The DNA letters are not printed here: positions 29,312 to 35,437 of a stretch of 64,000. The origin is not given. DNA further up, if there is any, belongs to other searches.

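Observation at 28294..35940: Two 97-bp direct repeats bracket the adhesin/peptidase cassette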

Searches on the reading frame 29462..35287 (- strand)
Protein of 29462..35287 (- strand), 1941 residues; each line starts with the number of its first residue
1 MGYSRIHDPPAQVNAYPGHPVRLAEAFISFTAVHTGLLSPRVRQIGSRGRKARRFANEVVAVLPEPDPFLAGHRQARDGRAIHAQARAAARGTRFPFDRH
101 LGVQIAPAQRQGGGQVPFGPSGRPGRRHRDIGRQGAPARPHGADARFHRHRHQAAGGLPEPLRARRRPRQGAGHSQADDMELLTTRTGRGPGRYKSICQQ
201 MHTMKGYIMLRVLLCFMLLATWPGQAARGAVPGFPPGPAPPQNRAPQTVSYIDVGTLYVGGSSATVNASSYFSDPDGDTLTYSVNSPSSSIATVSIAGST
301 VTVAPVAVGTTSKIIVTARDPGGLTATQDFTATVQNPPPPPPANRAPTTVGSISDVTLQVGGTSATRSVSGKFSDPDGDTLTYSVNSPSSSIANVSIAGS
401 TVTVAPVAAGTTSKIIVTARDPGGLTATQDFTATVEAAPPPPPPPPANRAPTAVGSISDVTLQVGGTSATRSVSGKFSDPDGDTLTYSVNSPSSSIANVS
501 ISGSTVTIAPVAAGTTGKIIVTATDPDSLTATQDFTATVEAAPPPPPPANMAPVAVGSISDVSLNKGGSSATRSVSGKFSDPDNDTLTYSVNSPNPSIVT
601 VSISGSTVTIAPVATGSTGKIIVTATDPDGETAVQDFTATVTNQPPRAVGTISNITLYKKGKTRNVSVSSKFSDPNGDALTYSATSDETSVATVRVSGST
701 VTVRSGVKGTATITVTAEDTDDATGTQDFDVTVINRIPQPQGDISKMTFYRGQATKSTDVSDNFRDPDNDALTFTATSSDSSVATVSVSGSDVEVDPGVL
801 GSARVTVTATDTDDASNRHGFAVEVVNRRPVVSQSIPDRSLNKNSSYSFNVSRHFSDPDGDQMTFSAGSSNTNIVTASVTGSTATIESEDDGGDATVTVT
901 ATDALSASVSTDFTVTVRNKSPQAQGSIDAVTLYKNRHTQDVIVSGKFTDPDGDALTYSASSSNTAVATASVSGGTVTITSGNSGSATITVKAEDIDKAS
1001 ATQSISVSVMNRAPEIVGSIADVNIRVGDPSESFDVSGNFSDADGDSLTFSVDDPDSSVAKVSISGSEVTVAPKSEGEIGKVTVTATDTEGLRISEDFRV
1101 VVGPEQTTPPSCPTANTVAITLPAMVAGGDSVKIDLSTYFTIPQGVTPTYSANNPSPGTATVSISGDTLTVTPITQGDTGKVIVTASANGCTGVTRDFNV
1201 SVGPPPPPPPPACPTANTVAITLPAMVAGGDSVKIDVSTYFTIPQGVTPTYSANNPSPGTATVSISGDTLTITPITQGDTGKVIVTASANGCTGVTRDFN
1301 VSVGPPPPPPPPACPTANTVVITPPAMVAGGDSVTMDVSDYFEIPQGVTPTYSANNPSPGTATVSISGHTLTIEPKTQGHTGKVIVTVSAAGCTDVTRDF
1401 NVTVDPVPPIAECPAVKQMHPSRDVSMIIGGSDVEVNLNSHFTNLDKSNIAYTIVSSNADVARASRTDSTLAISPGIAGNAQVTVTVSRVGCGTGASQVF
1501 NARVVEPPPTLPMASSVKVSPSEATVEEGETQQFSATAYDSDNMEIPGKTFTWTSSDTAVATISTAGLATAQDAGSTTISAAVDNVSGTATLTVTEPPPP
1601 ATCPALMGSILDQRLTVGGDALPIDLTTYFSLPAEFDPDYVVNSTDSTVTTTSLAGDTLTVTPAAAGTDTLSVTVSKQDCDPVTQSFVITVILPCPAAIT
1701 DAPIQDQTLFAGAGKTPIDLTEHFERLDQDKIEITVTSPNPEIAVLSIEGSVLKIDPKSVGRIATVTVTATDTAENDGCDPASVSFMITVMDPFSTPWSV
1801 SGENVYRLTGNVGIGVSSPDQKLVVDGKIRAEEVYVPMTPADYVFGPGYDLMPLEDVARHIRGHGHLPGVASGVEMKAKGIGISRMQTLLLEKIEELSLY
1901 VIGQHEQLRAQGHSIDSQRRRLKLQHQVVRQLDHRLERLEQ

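Call 11: search_protein_families(library=pfam, proteins=[window:29462-35287:-], max_evalue=0.01)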
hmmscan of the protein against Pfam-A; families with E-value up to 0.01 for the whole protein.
window:29462-35287:- (1941 aa): 6 families
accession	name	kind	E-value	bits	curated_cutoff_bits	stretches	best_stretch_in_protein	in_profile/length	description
PF17963.7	Big_9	-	1e-30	106.9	23.6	7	920-1007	2-88/89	Bacterial Ig domain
PF02368.24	Big_2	-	5e-22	78.1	22.8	2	1515-1594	3-79/79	Bacterial Ig-like domain (group 2)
PF21027.3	Sde0182_C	-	1.6e-11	45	27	0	949-995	10-53/83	Cellulose-binding protein Sde0182, C-terminal domain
PF17803.7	Cadherin_4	-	2.4e-08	34.8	25.1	1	548-605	9-65/71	Bacterial cadherin-like domain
PF19574.5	LolA_3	-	0.00012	21.9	23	0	574-602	40-68/192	Outer membrane lipoprotein carrier protein LolA-like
PF17766.7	fn3_6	-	0.0022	18.6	26.4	0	1477-1560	15-93/99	Fibronectin type-III domain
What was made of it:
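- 29462..34700 (-): Giant Ig-like (Big_9/Big_2/cadherin-like) adhesin. The start is approximate. Call 11.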
